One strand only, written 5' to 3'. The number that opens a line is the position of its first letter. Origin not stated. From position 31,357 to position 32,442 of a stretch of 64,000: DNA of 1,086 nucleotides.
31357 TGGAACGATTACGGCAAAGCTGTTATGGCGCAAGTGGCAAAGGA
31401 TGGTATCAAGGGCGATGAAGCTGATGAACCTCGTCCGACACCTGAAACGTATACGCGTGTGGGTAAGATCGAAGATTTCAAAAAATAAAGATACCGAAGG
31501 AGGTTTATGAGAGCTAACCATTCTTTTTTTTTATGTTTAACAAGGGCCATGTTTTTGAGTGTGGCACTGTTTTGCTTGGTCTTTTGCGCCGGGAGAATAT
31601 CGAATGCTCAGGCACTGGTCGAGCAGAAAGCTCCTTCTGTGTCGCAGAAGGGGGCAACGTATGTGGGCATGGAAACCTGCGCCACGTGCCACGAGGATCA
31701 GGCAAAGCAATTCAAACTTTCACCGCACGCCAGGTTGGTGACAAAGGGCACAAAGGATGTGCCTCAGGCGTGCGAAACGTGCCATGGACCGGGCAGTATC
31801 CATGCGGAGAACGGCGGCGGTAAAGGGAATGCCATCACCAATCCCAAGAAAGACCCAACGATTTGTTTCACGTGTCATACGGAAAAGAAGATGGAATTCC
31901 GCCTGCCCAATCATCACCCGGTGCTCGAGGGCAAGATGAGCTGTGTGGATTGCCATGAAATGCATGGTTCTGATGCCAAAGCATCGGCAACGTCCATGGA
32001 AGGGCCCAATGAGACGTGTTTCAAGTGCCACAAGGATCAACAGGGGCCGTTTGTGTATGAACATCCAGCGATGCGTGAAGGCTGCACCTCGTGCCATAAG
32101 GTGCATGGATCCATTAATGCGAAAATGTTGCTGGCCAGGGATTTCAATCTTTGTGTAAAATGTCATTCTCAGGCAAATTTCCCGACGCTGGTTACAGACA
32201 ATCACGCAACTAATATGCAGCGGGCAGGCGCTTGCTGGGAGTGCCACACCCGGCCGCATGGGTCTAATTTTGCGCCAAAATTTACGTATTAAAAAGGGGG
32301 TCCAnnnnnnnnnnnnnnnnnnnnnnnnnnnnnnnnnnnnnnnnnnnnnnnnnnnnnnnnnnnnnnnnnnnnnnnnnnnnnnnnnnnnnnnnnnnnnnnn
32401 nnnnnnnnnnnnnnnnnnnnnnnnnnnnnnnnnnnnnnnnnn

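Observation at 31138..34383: Candidate porin–cytochrome extracellular electron-transfer module: monohaem + octahaem periplasmic cytochromes followed by a 692-aa OM beta-barrel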

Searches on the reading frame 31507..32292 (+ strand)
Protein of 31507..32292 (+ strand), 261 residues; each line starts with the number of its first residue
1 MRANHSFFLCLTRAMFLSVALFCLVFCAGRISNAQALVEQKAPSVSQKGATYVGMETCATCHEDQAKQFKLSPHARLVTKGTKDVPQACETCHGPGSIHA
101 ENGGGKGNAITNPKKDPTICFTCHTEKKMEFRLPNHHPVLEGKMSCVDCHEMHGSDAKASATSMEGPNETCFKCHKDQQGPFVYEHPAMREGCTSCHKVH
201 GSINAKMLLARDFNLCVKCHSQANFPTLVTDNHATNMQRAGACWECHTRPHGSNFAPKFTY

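Call 3: search_protein_families(library=pfam, proteins=[window:31507-32292:+], max_evalue=0.1)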
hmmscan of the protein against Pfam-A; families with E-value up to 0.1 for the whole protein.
window:31507-32292:+ (261 aa): 6 families
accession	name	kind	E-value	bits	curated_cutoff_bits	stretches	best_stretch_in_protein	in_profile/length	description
PF09699.15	Paired_CXXCH_1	-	5.7e-26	90.4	20.6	3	186-223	1-39/41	Doubled CXXCH motif (Paired_CXXCH_1)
PF14522.11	Cytochrome_C7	-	2.4e-11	43.7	24.8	3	137-198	6-67/67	Cytochrome c7 and related cytochrome c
PF14537.11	Cytochrom_c3_2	-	1.1e-08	35.9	25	3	143-221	6-79/79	Cytochrome c3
PF22678.1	Cytochrom_c_NrfB-like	-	4.3e-08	34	27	2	89-161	1-76/89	Cytochrome c-type protein NrfB-like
PF22113.1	Mtrc-MtrF_II-IV_dom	-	1e-07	32.1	30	1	37-97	101-167/176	Outer membrane cytochrome MtrC/MtrF-like, domains II/IV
PF13435.11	Cytochrome_C554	-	0.00022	22.5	20.8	1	57-78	1-22/84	Cytochrome c554 and c-prime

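Call 4: search_protein_families(library=ncbifam, proteins=[window:31507-32292:+], max_evalue=0.1)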
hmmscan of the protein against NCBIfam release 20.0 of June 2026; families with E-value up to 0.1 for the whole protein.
window:31507-32292:+ (261 aa): 10 families
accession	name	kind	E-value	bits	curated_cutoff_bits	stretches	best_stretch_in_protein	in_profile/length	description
NF041028.1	decahem_GSU2203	exception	2.3e-52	178.2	325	2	114-254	145-302/317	GSU2203 family decaheme c-type cytochrome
TIGR03508.1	decahem_SO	subfamily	1.3e-50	172.3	192.2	2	113-255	113-256/258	DmsE family decaheme c-type cytochrome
TIGR01905.1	paired_CXXCH_1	subfamily_domain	1.8e-18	66.2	25.2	2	187-224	3-40/41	doubled CXXCH domain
NF008659.0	PRK11659.1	equivalog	1.3e-12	47.8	184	2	45-179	36-171/188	cytochrome c nitrite reductase pentaheme subunit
TIGR03146.1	cyt_nit_nrfB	equivalog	6.2e-10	39.5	166.6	2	160-223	76-144/145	cytochrome c nitrite reductase pentaheme subunit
NF041198.1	UshA_like_PCGU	equivalog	2.9e-09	36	275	2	88-128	474-512/519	UshA-like (seleno)protein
TIGR03153.1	cytochr_NrfH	equivalog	1.6e-07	31.5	134.2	2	110-166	21-75/138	cytochrome c nitrite reductase small subunit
NF049875.1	NetB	exception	3.3e-05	23.8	380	2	32-179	52-199/211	Nrf-like electron transfer protein NetB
NF047727.1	4hemeCytCCctA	equivalog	5e-05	23.4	180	1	186-255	34-94/109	tetraheme c-type cytochrome CctA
NF038038.1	cytoc_DsrJ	equivalog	0.024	15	100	0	168-200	90-111/121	sulfate reduction electron transfer complex DsrMKJOP subunit DsrJ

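Call 6: search_solved_structures(query=window:31507-32292:+, max_evalue=0.01, show_alignments=2)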
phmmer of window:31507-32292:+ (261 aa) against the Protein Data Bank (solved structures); distinct sequences matched with E-value up to 0.01: 4.
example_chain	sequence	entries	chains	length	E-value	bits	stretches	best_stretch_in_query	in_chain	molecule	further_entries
6r2q_A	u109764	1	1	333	3.7e-30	108.6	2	114-255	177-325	Cystathionine beta-synthase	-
2ozy_A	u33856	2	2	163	2.6e-07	33.7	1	57-179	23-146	Cytochrome c-type protein nrfB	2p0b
6i5b_A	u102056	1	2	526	1.9e-05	27.6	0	55-136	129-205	Uncharacterized protein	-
4rkm_A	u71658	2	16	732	0.001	21.9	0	141-222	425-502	MccA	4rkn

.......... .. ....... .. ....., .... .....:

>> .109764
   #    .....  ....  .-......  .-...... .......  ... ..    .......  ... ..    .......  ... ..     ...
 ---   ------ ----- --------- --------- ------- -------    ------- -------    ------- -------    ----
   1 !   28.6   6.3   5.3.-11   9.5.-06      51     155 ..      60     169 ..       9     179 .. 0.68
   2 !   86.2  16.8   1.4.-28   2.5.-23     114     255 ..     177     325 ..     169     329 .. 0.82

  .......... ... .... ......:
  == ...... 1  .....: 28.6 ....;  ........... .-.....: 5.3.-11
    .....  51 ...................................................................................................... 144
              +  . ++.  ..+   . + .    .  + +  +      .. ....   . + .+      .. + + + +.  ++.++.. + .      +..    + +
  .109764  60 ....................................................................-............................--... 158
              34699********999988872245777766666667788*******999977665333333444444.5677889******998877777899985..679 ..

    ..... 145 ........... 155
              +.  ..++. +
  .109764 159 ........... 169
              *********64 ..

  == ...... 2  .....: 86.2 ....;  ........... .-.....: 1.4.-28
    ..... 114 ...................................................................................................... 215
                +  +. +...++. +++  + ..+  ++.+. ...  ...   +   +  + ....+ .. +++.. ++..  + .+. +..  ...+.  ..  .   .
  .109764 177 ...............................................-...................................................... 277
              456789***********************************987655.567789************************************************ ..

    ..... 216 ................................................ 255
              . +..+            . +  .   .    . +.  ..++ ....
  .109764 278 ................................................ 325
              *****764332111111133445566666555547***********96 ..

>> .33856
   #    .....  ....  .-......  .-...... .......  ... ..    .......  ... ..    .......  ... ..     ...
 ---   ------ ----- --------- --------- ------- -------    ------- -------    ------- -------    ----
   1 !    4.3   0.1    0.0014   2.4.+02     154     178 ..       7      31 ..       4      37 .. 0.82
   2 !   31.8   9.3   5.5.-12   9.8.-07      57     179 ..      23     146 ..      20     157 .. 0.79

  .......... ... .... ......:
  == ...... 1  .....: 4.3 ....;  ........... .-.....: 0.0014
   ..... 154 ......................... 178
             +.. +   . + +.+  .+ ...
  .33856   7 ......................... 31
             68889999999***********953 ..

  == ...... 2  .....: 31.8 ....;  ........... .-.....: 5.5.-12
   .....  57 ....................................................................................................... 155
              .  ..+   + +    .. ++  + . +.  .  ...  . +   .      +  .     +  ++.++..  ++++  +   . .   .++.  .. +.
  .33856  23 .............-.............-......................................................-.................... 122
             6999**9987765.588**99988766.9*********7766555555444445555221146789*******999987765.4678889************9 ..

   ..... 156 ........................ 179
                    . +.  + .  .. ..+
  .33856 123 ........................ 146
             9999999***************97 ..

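Call 35: find_homologous_proteins(query=window:31507-32292:+, max_evalue=1e-10)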
Query window:31507-32292:+ (261 aa): 1671 proteins with E <= 1e-10 among 1825 candidates; the best 120 are listed.
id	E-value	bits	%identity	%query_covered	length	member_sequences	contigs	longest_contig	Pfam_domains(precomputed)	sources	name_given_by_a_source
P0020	9.2e-181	617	100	100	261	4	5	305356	PF09699.16,PF14537.12,PF22678.2,PF14522.12,PF22113.2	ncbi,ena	-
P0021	9.0e-124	430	72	97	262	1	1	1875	PF09699.16,PF14537.12,PF22678.2,PF14522.12,PF22113.2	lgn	-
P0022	3.6e-121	422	72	96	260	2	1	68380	PF09699.16,PF14537.12,PF22678.2,PF14522.12,PF22113.2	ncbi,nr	ncbi:MAG: hypothetical protein HQL22_01520 [Candidatus Omnitrophica bacterium]|nr:hypothetical prote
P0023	1.1e-119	417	68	100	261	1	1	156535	PF09699.16,PF14537.12,PF22678.2,PF14522.12,PF22113.2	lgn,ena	-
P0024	1.3e-119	417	67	95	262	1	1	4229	PF09699.16,PF14537.12,PF22678.2,PF14522.12,PF22113.2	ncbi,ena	-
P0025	3.2e-116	406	68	100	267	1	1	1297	PF09699.16,PF14537.12,PF22678.2,PF14522.12,PF22113.2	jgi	jgi:predicted CXXCH cytochrome family protein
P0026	1.3e-110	387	66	98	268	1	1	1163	PF09699.16,PF14537.12,PF22678.2,PF14522.12,PF22113.2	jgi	jgi:predicted CXXCH cytochrome family protein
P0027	1.6e-105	370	65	94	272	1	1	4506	PF09699.16,PF14537.12,PF22678.2,PF14522.12,PF22113.2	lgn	-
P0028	1.5e-104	367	63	93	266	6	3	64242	PF09699.16,PF14537.12,PF13435.12,PF22678.2,PF02085.22,PF14522.12,PF22113.2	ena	-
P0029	9.7e-104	365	63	96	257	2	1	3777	PF09699.16,PF14537.12,PF22678.2,PF14522.12,PF22113.2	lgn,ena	-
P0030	4.1e-103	363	60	100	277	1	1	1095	PF09699.16,PF14537.12,PF22678.2,PF14522.12,PF22113.2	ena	-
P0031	4.2e-103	363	62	94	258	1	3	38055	PF09699.16,PF14537.12,PF22678.2,PF14522.12,PF22113.2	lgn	-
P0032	7.9e-103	362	61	94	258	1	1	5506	PF09699.16,PF14537.12,PF22678.2,PF14522.12,PF22113.2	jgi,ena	-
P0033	7.2e-100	352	61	96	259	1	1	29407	PF09699.16,PF14537.12,PF22678.2,PF14522.12,PF22113.2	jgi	jgi:predicted CXXCH cytochrome family protein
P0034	1.4e-95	338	60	96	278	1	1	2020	PF09699.16,PF14537.12,PF22678.2,PF14522.12,PF22113.2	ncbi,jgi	-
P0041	3.6e-91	323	61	91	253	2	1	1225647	PF09699.16,PF14537.12,PF22678.2,PF14522.12,PF22113.2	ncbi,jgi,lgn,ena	ncbi:MAG: cytochrome c3 family protein [Candidatus Omnitrophota bacterium]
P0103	1.5e-85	305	55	94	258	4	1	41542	PF09699.16,PF14537.12,PF22678.2,PF14522.12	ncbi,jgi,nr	ncbi:MAG TPA: cytochrome c3 family protein [Candidatus Eisenbacteria bacterium]|jgi:predicted CXXCH 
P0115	1.6e-84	302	50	100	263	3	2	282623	PF09699.16,PF14537.12,PF22678.2,PF14522.12,PF22113.2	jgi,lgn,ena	-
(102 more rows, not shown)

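Call 37: find_encoding_contigs(protein=P0020, flank=3000, max_places=3)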
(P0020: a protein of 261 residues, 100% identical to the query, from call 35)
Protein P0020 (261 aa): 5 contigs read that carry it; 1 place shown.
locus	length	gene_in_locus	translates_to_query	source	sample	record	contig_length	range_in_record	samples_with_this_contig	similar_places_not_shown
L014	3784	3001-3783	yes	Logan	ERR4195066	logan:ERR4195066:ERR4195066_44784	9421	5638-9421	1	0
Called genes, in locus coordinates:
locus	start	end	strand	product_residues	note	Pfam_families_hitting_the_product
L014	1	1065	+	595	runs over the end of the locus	PF05140:ResB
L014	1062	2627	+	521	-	PF01578:Cytochrom_C_asm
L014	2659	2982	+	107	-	-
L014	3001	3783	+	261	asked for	PF22113:Mtrc-MtrF_II-IV_dom (faint), PF22678:Cytochrom_c_NrfB-like (faint), PF14522:Cytochrome_C7 (faint), PF14537:Cytochrom_c3_2 (faint), PF09699:Paired_CXXCH_1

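Call 71: find_encoding_contigs(protein=P0103, flank=8000, max_places=1)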
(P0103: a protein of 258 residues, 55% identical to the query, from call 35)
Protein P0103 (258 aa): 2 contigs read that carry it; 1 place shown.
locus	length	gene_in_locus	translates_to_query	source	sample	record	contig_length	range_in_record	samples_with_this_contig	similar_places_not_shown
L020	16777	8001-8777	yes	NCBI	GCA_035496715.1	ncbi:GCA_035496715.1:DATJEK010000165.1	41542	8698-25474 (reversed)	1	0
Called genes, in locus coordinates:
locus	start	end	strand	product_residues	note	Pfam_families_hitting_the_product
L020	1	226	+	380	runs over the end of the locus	PF04055:Radical_SAM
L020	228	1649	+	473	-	PF01266:DAO (weak), PF01593:Amino_oxidase, PF13450:NAD_binding_8, PF13454:NAD_binding_9 (faint)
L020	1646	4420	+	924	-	PF02629:CoA_binding, PF13380:CoA_binding_2, PF13607:Succ_CoA_lig, PF19045:Ligase_CoA_2, PF13549:ATP-grasp_5, PF13302:Acetyltransf_3, PF00583:Acetyltransf_1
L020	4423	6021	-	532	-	PF01578:Cytochrom_C_asm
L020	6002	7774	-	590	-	PF05140:ResB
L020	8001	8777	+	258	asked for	PF14522:Cytochrome_C7 (faint), PF22678:Cytochrom_c_NrfB-like (faint), PF14537:Cytochrom_c3_2 (faint), PF09699:Paired_CXXCH_1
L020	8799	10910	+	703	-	-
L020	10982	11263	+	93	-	-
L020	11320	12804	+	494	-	PF03264:Cytochrom_NNT, PF14522:Cytochrome_C7 (faint), PF14537:Cytochrom_c3_2 (faint)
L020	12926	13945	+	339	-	-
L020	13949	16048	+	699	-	-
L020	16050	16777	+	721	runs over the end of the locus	-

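Call 72: find_encoding_contigs(protein=P0041, flank=8000, max_places=1)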
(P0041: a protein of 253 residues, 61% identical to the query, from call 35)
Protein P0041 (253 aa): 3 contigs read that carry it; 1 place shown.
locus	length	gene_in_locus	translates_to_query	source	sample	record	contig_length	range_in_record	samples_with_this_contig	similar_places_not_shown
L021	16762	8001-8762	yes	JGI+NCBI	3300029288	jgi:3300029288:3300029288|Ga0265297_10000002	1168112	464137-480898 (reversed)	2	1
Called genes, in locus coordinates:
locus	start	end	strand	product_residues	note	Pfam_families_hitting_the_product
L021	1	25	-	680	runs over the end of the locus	PF13089:PP_kinase_N, PF02503:PP_kinase, PF17941:PP_kinase_C_1, PF13090:PP_kinase_C, PF13091:PLDc_2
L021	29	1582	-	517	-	PF02541:Ppx-GppA, PF21447:Ppx-GppA_III, PF24391:HD-CE (weak)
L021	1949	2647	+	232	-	PF00027:cNMP_binding, PF13545:HTH_Crp_2, PF25213:HVO_A0261_N (weak), PF00325:Crp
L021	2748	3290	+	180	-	PF01814:Hemerythrin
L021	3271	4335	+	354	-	PF05201:GlutR_N, PF01262:AlaDh_PNT_C (weak), PF02826:2-Hacid_dh_C (faint), PF01488:Shikimate_DH, PF03807:F420_oxidored (faint)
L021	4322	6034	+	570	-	PF05140:ResB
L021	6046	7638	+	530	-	PF01578:Cytochrom_C_asm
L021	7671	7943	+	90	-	-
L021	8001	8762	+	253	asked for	PF22113:Mtrc-MtrF_II-IV_dom (faint), PF22678:Cytochrom_c_NrfB-like (faint), PF14537:Cytochrom_c3_2 (faint), PF09699:Paired_CXXCH_1, PF14522:Cytochrome_C7 (weak), PF09699:Paired_CXXCH_1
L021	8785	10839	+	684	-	-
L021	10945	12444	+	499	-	PF03264:Cytochrom_NNT, PF14522:Cytochrome_C7 (faint), PF14537:Cytochrom_c3_2 (faint)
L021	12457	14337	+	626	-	PF02085:Cytochrom_CIII (faint), PF09699:Paired_CXXCH_1 (faint), PF14522:Cytochrome_C7 (faint), PF14537:Cytochrom_c3_2 (faint), PF22113:Mtrc-MtrF_II-IV_dom (weak), PF01292:Ni_hydr_CYTB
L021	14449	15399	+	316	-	PF01545:Cation_efflux, PF16916:ZT_dimer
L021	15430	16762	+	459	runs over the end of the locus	PF00291:PALP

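Call 73: find_encoding_contigs(protein=P0115, flank=8000, max_places=1)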
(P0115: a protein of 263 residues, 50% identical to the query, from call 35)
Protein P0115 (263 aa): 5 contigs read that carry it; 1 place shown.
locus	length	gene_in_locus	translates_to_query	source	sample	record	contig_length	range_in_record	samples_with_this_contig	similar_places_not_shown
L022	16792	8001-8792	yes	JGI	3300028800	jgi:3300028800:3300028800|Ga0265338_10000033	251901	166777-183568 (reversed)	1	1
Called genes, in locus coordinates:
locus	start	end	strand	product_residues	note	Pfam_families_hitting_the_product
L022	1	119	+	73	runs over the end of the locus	PF11154:DUF2934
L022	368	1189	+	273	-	PF04055:Radical_SAM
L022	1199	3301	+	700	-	PF03477:ATP-cone, PF13597:NRDD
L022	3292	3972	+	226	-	PF13353:Fer4_12, PF04055:Radical_SAM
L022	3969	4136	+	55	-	-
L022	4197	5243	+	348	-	PF00989:PAS, PF08448:PAS_4 (weak), PF13426:PAS_9, PF08447:PAS_3, PF07730:HisKA_3, PF02518:HATPase_c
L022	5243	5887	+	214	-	PF00072:Response_reg, PF00196:GerE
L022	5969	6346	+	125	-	PF00072:Response_reg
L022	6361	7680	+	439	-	PF05201:GlutR_N, PF01488:Shikimate_DH, PF03807:F420_oxidored (faint)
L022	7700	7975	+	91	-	-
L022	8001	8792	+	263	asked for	PF14522:Cytochrome_C7 (faint), PF22113:Mtrc-MtrF_II-IV_dom (faint), PF22678:Cytochrom_c_NrfB-like (faint), PF14537:Cytochrom_c3_2 (faint), PF09699:Paired_CXXCH_1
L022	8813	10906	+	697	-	-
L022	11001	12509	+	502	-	PF03264:Cytochrom_NNT, PF14537:Cytochrom_c3_2 (faint)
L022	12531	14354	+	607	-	PF02085:Cytochrom_CIII (faint), PF09699:Paired_CXXCH_1 (faint), PF14537:Cytochrom_c3_2 (faint), PF14522:Cytochrome_C7 (weak), PF22113:Mtrc-MtrF_II-IV_dom (weak), PF01292:Ni_hydr_CYTB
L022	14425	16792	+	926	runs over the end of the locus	PF00684:DnaJ_CXXCXGXG (faint), PF02085:Cytochrom_CIII (faint), PF09699:Paired_CXXCH_1 (faint), PF14522:Cytochrome_C7 (faint), PF22113:Mtrc-MtrF_II-IV_dom (weak), PF14537:Cytochrom_c3_2 (weak), PF01292:Ni_hydr_CYTB (weak)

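Call 85: predict_structure(alignment_id=A4)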
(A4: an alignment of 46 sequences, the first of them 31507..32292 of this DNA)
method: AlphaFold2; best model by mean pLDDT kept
length: 261 residues; sequences in the alignment: 46
mean_pLDDT: 51.0   pTM: 0.24
mean pLDDT of the five models: 51.0, 48.0, 46.0, 45.5, 45.0
residues with pLDDT >= 90: 14; 70-90: 17; 50-70: 73; < 50: 157
segments of 3 or more residues with pLDDT < 50: 71-110, 130-137, 144-209, 213-221, 240-261
pLDDT, mean of each block of 10 residues (from residue 1): 74 94 90 64 53 56 58 37 38 40 41 54 51 48 47 38 38 41 38 41 46 48 53 55 44 39 35
secondary structure, 60 per line:
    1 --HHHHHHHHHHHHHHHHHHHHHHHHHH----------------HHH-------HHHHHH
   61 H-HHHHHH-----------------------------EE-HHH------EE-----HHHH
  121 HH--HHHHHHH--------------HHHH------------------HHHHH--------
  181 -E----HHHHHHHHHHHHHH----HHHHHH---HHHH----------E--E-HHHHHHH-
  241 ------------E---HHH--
elements in order: H3-28 H55-61 H63-68 H117-122 H125-131 H146-149 H168-172 H187-200 H205-210 H214-217 H233-239

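Call 87: search_dna_similar(query=window:31507-32292:+, collection=plasmids, mode=protein, max_evalue=1e-8, max_rows=25)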
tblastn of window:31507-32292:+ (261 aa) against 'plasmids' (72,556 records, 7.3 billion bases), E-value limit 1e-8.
Records with a match: 1; places in all: 1; records where one place covers at least 80% of the query: 0.
Best place of each record, by identity: <60% 1.
By first word of the organism name: Photobacterium 1.
By predicted mobility (MOB-suite, as given by PLSDB): non-mobilizable 1.
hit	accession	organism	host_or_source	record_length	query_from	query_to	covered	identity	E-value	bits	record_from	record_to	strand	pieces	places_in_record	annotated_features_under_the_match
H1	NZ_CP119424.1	Photobacterium sp. DA100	-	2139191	57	254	76%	33.2%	3e-23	105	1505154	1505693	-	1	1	none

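Call 88: get_annotated_region(hit=H1, flank=6000)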
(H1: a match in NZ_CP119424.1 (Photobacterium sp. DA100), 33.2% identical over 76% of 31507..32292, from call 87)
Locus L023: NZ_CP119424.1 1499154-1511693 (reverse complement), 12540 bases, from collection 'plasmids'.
description: Photobacterium sp. DA100 plasmid pDA100, complete sequence
organism: Photobacterium sp. DA100 (NCBI taxid 3027472)
taxonomy: Bacteria; Pseudomonadota; Gammaproteobacteria; Vibrionales; Vibrionaceae; Photobacterium; Photobacterium sp. DA100
host: -; source: -; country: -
typing (MOB-suite, as given by PLSDB): non-mobilizable
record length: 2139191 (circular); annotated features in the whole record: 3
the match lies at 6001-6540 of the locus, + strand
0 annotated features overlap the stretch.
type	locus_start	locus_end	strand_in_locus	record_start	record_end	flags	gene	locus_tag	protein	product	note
